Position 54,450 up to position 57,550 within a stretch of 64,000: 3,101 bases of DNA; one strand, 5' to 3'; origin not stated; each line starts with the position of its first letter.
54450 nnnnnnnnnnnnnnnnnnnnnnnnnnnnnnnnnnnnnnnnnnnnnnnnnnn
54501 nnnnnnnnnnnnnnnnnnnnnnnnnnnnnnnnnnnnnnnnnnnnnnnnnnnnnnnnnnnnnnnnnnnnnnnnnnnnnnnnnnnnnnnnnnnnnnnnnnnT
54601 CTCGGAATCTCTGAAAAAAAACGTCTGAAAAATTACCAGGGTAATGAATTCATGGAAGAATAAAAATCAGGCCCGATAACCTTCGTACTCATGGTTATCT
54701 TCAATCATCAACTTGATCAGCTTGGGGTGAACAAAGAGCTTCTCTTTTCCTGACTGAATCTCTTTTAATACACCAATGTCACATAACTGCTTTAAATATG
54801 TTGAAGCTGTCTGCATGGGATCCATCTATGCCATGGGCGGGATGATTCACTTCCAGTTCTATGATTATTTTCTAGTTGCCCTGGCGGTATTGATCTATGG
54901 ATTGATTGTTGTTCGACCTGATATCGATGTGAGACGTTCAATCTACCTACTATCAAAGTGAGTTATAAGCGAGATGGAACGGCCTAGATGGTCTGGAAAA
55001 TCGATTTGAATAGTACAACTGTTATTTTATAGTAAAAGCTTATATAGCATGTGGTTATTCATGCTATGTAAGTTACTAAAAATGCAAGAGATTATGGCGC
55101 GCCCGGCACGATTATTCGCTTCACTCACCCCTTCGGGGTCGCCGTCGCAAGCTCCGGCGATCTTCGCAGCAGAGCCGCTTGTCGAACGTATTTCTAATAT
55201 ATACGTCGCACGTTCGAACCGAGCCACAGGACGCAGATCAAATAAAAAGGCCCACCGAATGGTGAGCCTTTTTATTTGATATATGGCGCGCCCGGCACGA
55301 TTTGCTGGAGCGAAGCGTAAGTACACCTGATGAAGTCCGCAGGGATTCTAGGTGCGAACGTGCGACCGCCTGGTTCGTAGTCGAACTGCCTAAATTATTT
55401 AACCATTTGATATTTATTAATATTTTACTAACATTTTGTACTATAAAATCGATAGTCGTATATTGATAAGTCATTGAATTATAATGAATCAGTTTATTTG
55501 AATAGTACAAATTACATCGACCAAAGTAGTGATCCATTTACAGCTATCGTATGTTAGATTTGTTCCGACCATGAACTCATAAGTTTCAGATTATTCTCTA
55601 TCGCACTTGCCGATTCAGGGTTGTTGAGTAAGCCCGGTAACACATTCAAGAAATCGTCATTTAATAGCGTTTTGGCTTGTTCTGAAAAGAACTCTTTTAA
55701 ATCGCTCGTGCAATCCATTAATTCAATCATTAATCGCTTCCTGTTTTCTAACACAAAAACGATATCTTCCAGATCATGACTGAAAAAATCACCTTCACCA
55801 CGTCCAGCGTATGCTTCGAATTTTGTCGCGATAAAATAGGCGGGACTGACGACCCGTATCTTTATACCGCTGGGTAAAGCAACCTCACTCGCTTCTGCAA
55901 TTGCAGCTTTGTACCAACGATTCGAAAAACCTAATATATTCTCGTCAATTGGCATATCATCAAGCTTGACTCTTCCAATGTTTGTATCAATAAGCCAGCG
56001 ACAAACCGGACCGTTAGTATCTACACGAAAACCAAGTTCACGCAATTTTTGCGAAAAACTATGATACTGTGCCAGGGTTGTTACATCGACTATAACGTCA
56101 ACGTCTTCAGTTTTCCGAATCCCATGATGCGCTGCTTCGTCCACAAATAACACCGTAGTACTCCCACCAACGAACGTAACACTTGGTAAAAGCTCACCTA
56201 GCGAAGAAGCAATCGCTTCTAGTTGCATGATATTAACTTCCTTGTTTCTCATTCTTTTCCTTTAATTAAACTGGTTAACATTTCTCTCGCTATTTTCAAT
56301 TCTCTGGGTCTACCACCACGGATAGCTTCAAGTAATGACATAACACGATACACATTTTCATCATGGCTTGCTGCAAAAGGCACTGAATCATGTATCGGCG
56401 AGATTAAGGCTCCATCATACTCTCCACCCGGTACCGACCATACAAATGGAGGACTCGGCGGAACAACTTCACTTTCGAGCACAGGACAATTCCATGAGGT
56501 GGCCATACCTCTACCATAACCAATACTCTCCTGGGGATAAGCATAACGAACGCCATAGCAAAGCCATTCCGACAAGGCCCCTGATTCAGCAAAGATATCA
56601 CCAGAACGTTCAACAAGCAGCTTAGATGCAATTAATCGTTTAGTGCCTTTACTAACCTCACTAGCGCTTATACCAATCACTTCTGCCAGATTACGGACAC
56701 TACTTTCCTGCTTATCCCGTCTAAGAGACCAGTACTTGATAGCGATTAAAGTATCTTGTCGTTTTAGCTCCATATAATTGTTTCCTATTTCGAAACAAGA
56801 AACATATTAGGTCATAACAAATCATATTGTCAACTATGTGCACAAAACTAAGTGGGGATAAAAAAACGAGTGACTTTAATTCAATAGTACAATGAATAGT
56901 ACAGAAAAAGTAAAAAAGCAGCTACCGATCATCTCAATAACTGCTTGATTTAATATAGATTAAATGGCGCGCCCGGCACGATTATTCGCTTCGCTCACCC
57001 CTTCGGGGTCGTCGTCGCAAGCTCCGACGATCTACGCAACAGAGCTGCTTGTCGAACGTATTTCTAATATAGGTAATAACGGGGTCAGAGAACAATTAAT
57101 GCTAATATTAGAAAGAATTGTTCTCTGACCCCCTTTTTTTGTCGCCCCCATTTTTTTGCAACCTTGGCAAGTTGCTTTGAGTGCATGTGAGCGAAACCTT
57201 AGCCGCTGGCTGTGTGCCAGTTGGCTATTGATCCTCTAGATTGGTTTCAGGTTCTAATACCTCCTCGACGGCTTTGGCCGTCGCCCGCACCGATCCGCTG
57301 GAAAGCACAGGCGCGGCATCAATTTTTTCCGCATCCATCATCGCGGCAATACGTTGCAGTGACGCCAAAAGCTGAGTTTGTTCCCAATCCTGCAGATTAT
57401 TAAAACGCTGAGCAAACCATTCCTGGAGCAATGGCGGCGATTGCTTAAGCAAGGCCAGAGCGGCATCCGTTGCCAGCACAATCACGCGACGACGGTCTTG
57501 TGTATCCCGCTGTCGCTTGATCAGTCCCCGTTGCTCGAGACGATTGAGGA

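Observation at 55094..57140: Two 108-nt direct repeats with a compensatory base-pair substitution, each followed by an intrinsic terminator: candidate novel structured RNA or miniature mobile element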

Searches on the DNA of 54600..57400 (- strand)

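Call 7: search_rna_families(source=window, start=54600, end=57400, threshold=evalue, max_evalue=10, show_alignments=4)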
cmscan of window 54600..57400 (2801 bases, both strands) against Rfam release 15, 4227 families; matches with E-value up to 10: 5.
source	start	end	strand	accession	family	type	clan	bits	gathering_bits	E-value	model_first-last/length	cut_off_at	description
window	55241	55322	-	RF00506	Thr_leader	Cis-reg; leader;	-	26.6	55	0.037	1-118/118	no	Threonine operon leader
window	56963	57061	-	RF02902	AaHKsRNA22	Gene; sRNA;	-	22.7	39.8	0.26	1-101/101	no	Aggregatibacter sRNA 22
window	55163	55276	+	RF00506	Thr_leader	Cis-reg; leader;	-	22.5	55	0.35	1-118/118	no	Threonine operon leader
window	55228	55281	+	RF02066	STnc320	Gene; sRNA;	-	20.7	50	1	1-55/55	no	Salmonella enterica sRNA STnc320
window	55241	55290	-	RF01859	Phe_leader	Cis-reg; leader;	-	19.3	55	6.1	1-125/125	no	Phenylalanine leader peptide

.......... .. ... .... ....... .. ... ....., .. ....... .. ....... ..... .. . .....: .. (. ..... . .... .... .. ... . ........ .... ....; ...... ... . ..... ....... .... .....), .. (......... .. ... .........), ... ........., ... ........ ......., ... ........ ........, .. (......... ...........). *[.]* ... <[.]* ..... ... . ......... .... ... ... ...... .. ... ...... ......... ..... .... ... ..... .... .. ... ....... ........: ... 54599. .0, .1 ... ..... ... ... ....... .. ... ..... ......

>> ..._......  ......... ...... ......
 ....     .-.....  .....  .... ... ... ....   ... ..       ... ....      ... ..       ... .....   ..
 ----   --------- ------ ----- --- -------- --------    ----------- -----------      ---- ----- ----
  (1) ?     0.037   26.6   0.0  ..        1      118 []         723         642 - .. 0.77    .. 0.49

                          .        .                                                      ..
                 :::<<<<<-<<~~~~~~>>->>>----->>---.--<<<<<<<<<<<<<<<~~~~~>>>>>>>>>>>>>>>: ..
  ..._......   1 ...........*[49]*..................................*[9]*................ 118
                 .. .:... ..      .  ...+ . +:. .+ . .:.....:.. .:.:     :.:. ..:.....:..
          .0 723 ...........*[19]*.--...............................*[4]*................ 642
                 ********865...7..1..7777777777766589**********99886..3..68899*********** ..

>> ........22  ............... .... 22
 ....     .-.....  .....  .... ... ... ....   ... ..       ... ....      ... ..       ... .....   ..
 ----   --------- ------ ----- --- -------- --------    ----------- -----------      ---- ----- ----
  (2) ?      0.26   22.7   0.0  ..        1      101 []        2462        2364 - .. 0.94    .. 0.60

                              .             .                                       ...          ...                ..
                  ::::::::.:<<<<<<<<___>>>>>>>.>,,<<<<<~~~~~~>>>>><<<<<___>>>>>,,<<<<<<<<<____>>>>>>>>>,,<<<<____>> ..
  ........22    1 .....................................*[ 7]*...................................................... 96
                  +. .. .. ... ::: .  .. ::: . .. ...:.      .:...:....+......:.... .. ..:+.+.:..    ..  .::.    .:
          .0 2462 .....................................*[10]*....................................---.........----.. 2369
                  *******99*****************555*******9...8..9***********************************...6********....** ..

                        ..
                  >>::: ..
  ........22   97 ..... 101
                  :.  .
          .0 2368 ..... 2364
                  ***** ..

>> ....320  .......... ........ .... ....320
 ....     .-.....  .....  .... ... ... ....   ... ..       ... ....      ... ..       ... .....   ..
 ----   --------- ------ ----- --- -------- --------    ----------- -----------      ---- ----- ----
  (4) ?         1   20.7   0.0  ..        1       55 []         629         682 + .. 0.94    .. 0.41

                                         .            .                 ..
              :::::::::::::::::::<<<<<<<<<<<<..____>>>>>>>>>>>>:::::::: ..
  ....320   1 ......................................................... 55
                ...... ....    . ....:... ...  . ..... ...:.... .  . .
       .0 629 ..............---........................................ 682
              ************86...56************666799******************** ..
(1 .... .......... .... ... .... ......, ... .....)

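Call 29: search_rna_families(source=window, start=55085, end=55290, threshold=evalue, max_evalue=10, show_alignments=6)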
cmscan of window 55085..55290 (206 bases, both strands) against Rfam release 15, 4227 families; matches with E-value up to 10: 39.
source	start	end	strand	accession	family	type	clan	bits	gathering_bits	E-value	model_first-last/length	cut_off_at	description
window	55236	55282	-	RF02397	sau-5971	Gene; sRNA;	-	25.2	90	0.012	50-96/96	no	Staphylococcus sRNA sau-5971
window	55238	55284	-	RF02076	STnc100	Gene; sRNA;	-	23.6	47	0.0016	160-206/206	no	Gammaproteobacterial sRNA STnc100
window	55241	55290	-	RF00506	Thr_leader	Cis-reg; leader;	-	22.9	55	0.021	63-118/118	5'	Threonine operon leader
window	55163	55276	+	RF00506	Thr_leader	Cis-reg; leader;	-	22.5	55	0.026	1-118/118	no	Threonine operon leader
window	55228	55281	+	RF02066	STnc320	Gene; sRNA;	-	20.7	50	0.076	1-55/55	no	Salmonella enterica sRNA STnc320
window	55234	55286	-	RF00697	mir-186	Gene; miRNA;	-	20.5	70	0.1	1-82/82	no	mir-186 microRNA precursor family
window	55225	55290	-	RF02604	BASRCI153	Gene; sRNA;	-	19.4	137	0.008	146-214/214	5'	Brucella sRNA CI153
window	55239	55277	-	RF04341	Plastid-psbJ-5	Cis-reg;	CL00152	19.4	53.1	0.25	1-59/59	no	Plastid-psbJ-5 3UTR RNA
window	55235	55280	-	RF00969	mir-556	Gene; miRNA;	-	19.2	84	0.3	3-88/88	no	mir-556 microRNA precursor family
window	55241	55290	-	RF01859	Phe_leader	Cis-reg; leader;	-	19.1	55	0.48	66-125/125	5'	Phenylalanine leader peptide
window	55233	55290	-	RF00121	MicC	Gene; sRNA;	-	19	90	1.1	66-123/123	5'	MicC RNA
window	55178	55283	+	RF00121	MicC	Gene; sRNA;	-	18.5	90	1.4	1-123/123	no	MicC RNA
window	55239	55290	-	RF02064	STnc370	Gene; sRNA;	-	18.4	54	5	20-71/71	5'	Enterobacterial sRNA STnc370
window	55237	55290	-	RF02053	STnc430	Gene; sRNA;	-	18.1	47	1.1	107-162/162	5'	Enterobacterial sRNA STnc430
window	55197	55282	-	RF01808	MicX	Gene; sRNA;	-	17.9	75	0.053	1-194/194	no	MicX Vibrio cholerae sRNA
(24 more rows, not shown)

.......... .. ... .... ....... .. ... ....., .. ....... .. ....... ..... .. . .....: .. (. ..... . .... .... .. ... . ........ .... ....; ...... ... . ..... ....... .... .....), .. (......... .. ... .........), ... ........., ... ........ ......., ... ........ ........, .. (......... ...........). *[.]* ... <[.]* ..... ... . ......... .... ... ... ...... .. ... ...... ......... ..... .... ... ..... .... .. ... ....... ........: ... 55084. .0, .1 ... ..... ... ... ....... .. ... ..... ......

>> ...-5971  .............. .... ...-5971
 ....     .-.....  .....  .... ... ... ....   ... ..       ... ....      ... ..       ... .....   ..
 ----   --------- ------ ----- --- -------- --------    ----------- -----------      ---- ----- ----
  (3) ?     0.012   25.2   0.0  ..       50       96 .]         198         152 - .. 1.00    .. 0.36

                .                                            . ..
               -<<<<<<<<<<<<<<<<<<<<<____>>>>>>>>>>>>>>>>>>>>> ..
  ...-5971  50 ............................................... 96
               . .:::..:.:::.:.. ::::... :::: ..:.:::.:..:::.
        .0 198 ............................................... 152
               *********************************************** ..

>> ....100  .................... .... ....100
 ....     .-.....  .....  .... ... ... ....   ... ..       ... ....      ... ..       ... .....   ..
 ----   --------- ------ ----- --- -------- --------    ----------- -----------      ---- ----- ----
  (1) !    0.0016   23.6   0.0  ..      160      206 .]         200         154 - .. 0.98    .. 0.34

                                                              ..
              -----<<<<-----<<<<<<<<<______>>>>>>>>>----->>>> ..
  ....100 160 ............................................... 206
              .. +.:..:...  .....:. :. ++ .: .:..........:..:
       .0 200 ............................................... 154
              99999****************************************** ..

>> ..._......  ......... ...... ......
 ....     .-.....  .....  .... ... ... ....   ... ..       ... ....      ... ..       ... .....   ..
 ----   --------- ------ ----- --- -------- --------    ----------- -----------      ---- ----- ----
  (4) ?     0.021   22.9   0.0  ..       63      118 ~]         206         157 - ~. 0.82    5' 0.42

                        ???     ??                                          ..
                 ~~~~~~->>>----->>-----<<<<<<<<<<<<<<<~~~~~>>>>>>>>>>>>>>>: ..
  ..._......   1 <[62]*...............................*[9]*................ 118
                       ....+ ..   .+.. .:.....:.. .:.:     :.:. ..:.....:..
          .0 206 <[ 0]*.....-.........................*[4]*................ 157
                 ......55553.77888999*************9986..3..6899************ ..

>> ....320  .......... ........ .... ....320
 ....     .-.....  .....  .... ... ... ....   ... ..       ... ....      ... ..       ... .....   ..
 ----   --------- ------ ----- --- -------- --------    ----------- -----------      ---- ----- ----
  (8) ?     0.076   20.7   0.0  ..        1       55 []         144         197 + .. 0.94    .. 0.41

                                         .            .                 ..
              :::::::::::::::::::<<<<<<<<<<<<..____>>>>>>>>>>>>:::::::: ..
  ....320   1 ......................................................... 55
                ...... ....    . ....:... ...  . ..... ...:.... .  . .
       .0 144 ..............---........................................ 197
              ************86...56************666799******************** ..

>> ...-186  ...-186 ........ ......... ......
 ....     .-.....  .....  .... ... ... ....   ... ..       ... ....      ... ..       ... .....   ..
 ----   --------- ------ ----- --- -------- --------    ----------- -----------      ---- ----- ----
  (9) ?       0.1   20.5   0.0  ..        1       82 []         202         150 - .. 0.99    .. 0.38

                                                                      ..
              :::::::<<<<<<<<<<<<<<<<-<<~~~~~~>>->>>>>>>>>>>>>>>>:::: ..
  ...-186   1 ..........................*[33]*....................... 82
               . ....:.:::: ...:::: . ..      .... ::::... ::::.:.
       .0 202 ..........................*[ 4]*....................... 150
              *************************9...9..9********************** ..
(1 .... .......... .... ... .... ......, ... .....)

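Call 48: build_rna_model(alignment_id=A2, structure=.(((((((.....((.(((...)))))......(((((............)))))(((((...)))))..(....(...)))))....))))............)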
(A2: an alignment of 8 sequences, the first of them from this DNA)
Model R1 built from alignment A2 (8 sequences, 104 columns); structure: as given.
model positions 98; base pairs 24; branch points 3; effective number of sequences 1.18; information 0.589 bits per position. Calibrated on 0.2 Mb of random sequence (short: E-values are rough).
structure used (alignment columns):
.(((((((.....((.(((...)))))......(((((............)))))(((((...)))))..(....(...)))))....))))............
